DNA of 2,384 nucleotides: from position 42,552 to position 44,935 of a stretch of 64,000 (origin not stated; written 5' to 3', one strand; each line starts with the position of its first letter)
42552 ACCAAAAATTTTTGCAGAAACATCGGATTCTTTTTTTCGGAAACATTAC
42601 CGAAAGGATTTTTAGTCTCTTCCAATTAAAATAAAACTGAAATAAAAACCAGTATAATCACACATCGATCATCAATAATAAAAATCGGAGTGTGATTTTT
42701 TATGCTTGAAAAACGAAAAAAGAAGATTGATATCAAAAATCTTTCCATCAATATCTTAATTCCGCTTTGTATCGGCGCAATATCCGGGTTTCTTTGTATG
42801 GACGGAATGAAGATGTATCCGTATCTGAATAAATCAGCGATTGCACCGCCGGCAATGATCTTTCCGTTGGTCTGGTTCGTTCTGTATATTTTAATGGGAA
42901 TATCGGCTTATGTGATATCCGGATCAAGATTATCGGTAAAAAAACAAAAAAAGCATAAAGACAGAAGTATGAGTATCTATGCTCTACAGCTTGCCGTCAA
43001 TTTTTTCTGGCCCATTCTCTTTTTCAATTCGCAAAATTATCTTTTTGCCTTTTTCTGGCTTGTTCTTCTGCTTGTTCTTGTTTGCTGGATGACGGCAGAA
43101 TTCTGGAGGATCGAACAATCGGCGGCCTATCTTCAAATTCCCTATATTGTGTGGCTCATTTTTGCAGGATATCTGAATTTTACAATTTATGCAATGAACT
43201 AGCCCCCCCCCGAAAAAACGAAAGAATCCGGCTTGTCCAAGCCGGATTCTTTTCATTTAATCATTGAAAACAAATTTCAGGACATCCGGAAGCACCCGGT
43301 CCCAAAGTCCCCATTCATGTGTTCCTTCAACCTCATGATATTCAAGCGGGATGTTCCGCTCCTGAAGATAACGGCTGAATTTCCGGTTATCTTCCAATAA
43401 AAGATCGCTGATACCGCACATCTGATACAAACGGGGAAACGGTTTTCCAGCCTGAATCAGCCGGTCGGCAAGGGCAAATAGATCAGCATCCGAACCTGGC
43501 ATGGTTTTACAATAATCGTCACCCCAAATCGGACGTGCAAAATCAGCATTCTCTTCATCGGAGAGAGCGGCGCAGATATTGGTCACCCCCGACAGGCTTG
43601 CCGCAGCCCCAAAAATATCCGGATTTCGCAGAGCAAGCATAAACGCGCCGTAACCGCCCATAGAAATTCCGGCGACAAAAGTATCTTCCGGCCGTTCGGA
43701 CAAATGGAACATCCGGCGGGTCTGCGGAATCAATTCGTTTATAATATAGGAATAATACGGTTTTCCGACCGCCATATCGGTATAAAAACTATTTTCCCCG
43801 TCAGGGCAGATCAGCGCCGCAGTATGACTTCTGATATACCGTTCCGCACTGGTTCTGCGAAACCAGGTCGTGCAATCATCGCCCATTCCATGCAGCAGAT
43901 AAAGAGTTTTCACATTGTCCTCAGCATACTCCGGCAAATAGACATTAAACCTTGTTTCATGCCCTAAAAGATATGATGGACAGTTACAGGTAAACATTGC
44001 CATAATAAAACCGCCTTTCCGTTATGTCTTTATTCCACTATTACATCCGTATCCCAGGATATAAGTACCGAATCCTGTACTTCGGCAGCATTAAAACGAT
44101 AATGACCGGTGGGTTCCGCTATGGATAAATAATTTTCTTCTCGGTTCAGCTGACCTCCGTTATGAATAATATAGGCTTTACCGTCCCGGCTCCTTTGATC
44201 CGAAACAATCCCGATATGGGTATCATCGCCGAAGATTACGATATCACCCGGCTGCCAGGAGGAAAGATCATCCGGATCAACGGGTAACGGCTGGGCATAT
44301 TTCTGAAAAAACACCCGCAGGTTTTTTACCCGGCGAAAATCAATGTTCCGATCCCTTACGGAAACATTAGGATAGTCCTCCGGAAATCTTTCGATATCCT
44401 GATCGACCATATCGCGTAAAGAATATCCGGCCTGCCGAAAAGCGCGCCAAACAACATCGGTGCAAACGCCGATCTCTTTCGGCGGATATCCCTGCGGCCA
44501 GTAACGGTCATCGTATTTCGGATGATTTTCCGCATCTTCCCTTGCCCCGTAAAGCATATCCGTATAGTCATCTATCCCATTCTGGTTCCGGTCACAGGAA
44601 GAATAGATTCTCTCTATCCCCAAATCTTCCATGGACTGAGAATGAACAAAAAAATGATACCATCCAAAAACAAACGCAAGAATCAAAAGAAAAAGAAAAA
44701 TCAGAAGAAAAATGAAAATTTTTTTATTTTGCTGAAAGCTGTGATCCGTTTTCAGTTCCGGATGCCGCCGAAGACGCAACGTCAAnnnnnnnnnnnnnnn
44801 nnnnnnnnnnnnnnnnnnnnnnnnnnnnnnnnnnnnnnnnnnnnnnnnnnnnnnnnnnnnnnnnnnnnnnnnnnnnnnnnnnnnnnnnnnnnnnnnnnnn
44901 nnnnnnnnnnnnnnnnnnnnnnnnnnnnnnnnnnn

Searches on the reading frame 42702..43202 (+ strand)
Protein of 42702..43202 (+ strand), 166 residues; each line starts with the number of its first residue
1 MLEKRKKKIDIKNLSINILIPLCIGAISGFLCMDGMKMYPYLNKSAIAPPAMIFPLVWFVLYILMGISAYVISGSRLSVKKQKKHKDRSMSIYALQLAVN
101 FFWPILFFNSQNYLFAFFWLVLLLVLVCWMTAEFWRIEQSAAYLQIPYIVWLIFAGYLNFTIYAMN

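Call 34: search_protein_families(library=pfam, proteins=[window:42702-43202:+], max_evalue=0.001)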
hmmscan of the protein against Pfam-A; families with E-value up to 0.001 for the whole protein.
window:42702-43202:+ (166 aa): 1 family
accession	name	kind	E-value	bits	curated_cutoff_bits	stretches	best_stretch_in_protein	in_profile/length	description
PF03073.20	TspO_MBR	-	3.3e-38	131.1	24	1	18-163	2-144/145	TspO/MBR family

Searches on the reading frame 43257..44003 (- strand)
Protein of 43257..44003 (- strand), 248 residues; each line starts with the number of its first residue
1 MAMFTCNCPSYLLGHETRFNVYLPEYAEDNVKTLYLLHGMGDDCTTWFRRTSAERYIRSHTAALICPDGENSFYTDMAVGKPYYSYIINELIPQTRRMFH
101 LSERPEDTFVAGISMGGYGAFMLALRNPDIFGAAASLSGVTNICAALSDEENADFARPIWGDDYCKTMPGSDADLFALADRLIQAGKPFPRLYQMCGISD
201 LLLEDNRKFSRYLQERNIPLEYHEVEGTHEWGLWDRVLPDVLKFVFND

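Call 12: search_protein_families(library=pfam, proteins=[window:43257-44003:-], max_evalue=0.01)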
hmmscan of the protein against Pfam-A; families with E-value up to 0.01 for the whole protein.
window:43257-44003:- (248 aa): 4 families
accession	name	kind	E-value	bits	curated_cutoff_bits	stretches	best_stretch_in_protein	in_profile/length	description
PF00756.26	Esterase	-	3.6e-27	96.2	22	1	13-242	4-248/251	Putative esterase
PF00326.27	Peptidase_S9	-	5.6e-05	23.2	22.6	1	106-156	64-113/213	Prolyl oligopeptidase family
PF02230.22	Abhydrolase_2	-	0.00028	21.2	23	0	30-74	13-55/217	Phospholipase/Carboxylesterase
PF07859.19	Abhydrolase_3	-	0.0077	16.4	25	0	104-228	69-204/210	alpha/beta hydrolase fold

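Call 13: search_protein_families(library=ncbifam, proteins=[window:43257-44003:-], max_evalue=0.01)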
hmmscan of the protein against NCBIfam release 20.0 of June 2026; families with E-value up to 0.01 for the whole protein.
window:43257-44003:- (248 aa): 6 families
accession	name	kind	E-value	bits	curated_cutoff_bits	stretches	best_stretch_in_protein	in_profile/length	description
NF007758.0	PRK10439.1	equivalog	1.2e-13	50.9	222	1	76-245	262-410/418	enterochelin esterase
TIGR02821.1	fghA_ester_D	equivalog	2e-13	50.5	281.7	2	83-142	117-174/275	S-formylglutathione hydrolase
NF050058.1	e_dPHAscl_type1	hypoth_equivalog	9.7e-11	41.7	150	1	16-149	7-147/276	extracellular catalytic domain type 1 short-chain-length polyhydroxyalkanoate depolymerase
NF041944.1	Xylase_Ferestase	equivalog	7.8e-08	31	1200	1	29-152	501-635/694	bifunctional endo-1,4-beta-xylanase/feruloyl esterase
TIGR01840.1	esterase_phb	subfamily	1.9e-05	24.3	107.85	1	88-150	79-139/213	PHB depolymerase family esterase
NF058612.1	GTNG0744Estse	equivalog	4e-05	23.7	450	0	203-245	197-239/242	GTNG_0744 family esterase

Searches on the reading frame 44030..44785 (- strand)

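Call 12: search_protein_families(library=pfam, proteins=[window:44030-44785:-], max_evalue=0.01)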
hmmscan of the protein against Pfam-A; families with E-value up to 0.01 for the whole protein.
window:44030-44785:- (251 aa): 2 families
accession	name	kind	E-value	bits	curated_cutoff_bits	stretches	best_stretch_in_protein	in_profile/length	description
PF06940.17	DUF1287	-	2.1e-51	174.4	25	1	80-231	3-163/163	Domain of unknown function (DUF1287)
PF05257.22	CHAP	-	0.0012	19.7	26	1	105-208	8-79/81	CHAP domain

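Call 13: search_protein_families(library=ncbifam, proteins=[window:44030-44785:-], max_evalue=0.01)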
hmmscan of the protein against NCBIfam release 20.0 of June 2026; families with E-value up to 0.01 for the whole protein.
window:44030-44785:- (251 aa): 1 family
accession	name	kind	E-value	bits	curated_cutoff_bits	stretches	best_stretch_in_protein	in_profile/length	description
NF045993.1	MAG0130_MAG3770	subfamily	0.005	16.8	85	1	16-50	12-46/140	MAG0130/MAG3770 family membrane protein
